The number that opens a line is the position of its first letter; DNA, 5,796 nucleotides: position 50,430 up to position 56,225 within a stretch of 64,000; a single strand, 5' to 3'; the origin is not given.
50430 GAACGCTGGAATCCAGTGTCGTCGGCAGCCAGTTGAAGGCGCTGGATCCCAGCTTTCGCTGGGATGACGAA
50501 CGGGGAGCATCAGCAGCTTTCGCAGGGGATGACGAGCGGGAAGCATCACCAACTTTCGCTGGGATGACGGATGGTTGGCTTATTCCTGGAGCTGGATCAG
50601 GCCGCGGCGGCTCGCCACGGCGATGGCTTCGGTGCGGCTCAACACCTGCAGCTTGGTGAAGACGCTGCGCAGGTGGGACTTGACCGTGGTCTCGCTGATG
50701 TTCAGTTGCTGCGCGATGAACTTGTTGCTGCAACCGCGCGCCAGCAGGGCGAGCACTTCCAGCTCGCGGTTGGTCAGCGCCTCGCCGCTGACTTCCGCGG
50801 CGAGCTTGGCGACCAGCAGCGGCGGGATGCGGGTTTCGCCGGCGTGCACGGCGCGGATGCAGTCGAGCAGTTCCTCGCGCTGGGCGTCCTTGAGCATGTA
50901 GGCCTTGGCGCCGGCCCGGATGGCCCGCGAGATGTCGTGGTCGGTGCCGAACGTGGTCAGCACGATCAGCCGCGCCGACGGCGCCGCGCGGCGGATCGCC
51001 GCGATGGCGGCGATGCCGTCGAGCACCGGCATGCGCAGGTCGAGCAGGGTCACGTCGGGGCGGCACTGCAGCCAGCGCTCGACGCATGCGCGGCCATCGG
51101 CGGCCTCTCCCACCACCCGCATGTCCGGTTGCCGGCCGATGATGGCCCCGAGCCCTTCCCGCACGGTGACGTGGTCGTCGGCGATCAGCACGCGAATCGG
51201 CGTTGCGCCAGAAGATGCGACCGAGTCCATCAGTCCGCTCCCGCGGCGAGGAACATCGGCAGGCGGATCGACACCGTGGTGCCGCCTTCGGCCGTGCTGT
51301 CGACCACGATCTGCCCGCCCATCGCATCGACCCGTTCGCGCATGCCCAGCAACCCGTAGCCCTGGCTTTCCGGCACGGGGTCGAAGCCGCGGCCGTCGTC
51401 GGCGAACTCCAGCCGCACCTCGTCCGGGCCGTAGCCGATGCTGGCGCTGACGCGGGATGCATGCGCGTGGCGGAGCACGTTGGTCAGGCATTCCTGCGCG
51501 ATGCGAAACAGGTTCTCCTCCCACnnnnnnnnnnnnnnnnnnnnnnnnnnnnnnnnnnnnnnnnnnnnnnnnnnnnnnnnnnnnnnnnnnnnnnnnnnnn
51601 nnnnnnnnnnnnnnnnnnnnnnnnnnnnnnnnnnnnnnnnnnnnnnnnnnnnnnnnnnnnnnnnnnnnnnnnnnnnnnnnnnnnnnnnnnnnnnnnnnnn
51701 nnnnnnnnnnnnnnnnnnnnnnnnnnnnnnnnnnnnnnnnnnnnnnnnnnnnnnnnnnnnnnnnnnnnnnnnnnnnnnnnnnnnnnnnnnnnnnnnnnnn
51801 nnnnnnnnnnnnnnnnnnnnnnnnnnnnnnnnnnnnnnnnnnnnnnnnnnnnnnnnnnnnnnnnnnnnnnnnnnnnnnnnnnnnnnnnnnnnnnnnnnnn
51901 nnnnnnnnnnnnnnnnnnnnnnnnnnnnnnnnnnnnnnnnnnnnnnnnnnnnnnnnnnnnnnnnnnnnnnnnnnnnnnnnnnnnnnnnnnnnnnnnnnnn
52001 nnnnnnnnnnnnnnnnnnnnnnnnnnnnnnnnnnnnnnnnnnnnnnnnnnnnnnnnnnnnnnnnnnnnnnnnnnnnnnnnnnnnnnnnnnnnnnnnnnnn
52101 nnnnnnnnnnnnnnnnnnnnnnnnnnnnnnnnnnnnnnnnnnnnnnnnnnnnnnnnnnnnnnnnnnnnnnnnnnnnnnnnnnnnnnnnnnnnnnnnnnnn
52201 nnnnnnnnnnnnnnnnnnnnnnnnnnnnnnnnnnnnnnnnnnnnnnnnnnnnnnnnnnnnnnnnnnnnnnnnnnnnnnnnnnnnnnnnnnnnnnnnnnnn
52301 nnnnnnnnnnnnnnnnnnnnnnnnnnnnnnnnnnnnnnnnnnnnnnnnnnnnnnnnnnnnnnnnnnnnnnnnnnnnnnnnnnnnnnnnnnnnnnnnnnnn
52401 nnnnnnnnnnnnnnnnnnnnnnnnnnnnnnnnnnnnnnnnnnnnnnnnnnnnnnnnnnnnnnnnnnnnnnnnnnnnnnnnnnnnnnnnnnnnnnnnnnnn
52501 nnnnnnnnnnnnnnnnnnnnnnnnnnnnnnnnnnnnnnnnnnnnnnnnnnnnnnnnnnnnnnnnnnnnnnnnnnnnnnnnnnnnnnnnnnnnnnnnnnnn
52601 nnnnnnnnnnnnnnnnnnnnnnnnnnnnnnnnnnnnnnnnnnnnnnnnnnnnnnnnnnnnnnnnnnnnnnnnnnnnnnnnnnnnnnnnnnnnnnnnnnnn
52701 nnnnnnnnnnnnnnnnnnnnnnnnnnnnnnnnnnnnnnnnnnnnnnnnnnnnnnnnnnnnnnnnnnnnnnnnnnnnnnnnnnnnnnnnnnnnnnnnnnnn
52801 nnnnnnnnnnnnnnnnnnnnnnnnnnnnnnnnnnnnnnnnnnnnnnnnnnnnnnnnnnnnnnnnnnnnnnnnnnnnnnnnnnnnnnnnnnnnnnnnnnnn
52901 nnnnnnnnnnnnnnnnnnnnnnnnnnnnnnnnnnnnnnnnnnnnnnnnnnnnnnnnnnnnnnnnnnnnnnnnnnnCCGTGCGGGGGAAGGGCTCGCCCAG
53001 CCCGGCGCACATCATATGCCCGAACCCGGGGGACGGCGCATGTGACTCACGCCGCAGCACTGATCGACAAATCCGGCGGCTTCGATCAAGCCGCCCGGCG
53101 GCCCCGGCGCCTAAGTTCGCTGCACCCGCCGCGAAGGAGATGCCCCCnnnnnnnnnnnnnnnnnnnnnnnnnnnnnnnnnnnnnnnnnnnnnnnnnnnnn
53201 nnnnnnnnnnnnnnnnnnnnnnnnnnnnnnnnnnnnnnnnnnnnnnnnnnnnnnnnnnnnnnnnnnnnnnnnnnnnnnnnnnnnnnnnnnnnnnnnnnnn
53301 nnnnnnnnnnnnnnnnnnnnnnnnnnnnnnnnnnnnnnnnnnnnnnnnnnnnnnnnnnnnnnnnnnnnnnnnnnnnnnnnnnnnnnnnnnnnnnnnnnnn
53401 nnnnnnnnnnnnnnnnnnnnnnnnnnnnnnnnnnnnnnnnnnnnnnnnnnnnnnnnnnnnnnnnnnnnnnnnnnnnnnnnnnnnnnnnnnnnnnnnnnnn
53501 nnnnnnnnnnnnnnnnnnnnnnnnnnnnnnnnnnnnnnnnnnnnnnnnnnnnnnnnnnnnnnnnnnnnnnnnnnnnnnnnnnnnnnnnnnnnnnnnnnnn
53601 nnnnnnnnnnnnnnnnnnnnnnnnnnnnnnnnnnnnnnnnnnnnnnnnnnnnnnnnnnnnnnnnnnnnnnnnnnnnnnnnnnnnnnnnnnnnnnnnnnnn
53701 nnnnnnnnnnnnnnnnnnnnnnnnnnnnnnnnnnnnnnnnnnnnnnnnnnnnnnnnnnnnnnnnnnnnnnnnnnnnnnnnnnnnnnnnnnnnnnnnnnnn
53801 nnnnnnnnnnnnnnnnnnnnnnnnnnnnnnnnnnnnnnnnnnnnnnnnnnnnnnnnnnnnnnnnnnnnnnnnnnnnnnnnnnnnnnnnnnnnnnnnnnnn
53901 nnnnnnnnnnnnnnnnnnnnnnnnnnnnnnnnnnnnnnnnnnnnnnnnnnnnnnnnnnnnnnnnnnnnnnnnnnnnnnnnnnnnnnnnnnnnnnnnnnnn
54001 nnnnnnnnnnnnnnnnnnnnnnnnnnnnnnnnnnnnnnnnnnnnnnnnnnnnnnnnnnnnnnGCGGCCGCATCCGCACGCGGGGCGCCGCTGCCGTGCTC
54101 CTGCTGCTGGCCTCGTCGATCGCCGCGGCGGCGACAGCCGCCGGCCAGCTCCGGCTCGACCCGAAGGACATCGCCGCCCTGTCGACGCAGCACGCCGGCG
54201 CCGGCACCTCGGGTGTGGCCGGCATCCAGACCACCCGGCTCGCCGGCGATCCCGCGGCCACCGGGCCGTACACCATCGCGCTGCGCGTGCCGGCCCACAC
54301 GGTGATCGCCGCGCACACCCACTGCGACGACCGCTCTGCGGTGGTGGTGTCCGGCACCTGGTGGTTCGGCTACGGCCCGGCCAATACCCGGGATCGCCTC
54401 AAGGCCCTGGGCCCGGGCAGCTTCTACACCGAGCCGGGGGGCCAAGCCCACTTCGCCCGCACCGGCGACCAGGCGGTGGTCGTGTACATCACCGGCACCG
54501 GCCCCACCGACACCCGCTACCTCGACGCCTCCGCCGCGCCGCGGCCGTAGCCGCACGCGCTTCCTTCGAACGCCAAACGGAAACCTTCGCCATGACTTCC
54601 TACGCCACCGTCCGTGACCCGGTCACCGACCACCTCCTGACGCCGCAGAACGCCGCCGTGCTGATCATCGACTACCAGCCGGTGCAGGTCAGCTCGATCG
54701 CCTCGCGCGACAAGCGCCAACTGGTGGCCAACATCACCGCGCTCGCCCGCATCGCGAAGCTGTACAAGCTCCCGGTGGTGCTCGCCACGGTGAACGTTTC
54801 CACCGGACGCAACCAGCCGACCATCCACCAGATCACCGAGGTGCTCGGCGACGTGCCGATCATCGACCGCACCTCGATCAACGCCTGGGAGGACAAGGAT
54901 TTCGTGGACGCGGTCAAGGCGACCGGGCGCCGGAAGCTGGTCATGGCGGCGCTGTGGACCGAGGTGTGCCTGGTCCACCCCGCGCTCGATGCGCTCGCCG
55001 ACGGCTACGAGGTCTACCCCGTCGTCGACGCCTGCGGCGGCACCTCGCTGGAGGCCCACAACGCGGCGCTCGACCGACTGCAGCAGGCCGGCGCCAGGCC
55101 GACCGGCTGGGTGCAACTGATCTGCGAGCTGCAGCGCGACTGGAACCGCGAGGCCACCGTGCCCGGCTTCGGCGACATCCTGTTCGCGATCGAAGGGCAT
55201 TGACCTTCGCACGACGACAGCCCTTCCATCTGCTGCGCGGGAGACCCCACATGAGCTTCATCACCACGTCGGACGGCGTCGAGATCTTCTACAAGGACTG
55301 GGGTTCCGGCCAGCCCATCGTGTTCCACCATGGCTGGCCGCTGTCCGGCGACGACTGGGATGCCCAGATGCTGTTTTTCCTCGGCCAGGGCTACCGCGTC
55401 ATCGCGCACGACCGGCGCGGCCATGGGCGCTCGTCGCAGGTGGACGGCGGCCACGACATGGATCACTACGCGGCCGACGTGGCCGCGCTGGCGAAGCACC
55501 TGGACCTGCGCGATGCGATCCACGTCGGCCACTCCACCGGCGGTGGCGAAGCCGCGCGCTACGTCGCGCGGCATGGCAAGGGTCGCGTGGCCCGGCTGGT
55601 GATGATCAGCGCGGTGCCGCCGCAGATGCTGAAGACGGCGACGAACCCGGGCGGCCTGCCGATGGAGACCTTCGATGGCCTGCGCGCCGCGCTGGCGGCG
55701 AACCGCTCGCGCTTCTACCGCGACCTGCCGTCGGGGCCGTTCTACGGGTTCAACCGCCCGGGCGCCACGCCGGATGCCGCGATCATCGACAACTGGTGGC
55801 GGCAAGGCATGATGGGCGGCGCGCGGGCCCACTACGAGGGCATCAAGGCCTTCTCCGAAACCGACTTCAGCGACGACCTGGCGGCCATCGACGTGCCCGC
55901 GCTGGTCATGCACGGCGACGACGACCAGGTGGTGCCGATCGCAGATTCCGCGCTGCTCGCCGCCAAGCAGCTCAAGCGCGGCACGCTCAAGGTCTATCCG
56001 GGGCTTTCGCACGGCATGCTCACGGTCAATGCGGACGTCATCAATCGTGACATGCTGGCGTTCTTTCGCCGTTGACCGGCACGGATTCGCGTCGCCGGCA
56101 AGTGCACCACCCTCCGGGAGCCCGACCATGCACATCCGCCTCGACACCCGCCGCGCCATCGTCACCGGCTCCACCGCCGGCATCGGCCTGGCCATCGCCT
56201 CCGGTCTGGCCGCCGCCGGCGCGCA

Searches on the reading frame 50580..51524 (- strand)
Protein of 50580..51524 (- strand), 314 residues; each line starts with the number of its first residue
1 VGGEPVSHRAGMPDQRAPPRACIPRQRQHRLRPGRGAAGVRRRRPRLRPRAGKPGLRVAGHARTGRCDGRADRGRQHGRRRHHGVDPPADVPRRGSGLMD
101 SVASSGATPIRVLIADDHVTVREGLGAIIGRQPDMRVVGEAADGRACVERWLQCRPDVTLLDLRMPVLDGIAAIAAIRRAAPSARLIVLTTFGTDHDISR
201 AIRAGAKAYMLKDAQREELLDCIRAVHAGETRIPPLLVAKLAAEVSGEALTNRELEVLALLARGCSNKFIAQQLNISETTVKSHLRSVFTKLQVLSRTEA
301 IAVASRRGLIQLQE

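Call 76: search_protein_families(library=pfam, proteins=[window:50580-51524:-], max_evalue=0.0001)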
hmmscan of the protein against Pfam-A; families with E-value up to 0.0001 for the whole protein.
window:50580-51524:- (314 aa): 3 families
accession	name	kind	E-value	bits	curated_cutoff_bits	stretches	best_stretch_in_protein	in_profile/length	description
PF00072.30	Response_reg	-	1.3e-24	86.9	30.2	1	112-223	1-110/111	Response regulator receiver domain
PF00196.25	GerE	-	1.1e-20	73.4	23.5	1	249-304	2-57/57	Bacterial regulatory proteins, luxR family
PF08281.18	Sigma70_r4_2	-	5.1e-05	23.3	25.7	1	249-286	10-48/54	Sigma-70, region 4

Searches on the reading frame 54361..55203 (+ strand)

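Call 76: search_protein_families(library=pfam, proteins=[window:54361-55203:+], max_evalue=0.0001)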
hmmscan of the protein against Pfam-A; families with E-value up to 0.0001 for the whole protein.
window:54361-55203:+ (280 aa): 1 family
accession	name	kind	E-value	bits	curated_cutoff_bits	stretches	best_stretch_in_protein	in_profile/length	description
PF00857.26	Isochorismatase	-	4.2e-26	92.5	27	1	99-250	2-173/175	Isochorismatase domain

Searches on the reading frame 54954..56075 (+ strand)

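Call 76: search_protein_families(library=pfam, proteins=[window:54954-56075:+], max_evalue=0.0001)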
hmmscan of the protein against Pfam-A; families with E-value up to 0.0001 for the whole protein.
window:54954-56075:+ (373 aa): 4 families
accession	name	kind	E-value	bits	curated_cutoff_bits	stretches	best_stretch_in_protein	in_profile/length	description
PF00561.26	Abhydrolase_1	-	1.3e-30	107.3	25.8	1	121-354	2-239/245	alpha/beta hydrolase fold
PF12146.15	Hydrolase_4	-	3.7e-20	72.7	27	1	123-356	8-235/239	Serine aminopeptidase, S33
PF12697.13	Abhydrolase_6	-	2.2e-19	71.4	26.3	1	122-359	1-210/217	Alpha/beta hydrolase family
PF00326.27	Peptidase_S9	-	2.1e-06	27.8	22.6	1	281-372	111-207/213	Prolyl oligopeptidase family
